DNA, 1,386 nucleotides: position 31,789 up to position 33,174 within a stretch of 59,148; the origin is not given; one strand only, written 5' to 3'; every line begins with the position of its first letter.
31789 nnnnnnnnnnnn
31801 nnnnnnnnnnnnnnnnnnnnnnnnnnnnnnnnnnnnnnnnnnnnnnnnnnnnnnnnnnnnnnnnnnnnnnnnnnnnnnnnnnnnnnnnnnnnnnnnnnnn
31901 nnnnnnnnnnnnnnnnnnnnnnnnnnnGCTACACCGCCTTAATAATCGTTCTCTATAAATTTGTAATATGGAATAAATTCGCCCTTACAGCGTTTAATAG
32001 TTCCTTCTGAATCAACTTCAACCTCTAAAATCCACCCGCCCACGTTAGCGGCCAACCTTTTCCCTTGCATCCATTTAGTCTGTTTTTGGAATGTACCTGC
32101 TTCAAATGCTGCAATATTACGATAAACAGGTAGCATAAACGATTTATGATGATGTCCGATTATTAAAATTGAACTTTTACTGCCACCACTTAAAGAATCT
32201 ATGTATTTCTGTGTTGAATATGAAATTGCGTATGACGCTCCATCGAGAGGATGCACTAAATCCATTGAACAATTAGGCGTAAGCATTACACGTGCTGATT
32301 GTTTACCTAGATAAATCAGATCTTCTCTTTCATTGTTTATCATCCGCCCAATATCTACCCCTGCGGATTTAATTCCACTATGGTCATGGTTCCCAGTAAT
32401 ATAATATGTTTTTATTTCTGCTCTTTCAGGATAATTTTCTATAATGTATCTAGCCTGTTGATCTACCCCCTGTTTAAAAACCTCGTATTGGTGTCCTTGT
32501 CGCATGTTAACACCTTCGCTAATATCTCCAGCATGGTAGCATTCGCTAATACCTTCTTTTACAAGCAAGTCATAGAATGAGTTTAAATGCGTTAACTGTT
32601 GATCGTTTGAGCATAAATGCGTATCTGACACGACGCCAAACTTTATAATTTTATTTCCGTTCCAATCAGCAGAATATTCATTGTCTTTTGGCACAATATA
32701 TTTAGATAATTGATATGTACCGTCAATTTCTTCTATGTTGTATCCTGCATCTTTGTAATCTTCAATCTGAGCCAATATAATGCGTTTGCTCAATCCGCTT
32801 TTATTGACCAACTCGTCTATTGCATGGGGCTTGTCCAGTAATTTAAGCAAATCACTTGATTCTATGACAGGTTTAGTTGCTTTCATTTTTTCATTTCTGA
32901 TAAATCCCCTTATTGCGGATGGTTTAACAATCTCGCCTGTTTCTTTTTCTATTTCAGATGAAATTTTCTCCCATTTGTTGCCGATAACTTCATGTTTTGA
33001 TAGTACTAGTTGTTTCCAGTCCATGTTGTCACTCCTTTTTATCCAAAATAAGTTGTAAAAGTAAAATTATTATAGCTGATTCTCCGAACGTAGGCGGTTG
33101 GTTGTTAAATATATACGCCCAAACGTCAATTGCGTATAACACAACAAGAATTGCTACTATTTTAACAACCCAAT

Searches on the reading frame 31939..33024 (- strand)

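Call 64: search_protein_families(library=pfam, proteins=[window:31939-33024:-], max_evalue=0.001)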
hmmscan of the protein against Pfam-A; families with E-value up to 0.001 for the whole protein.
window:31939-33024:- (361 aa): 2 families
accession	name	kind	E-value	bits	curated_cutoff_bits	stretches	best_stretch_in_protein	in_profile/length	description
PF12850.12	Metallophos_2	-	1.8e-06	28.5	27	1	128-297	2-121/154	Calcineurin-like phosphoesterase superfamily domain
PF00149.33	Metallophos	-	0.00013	22.9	21.5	1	127-216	1-76/191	Calcineurin-like phosphoesterase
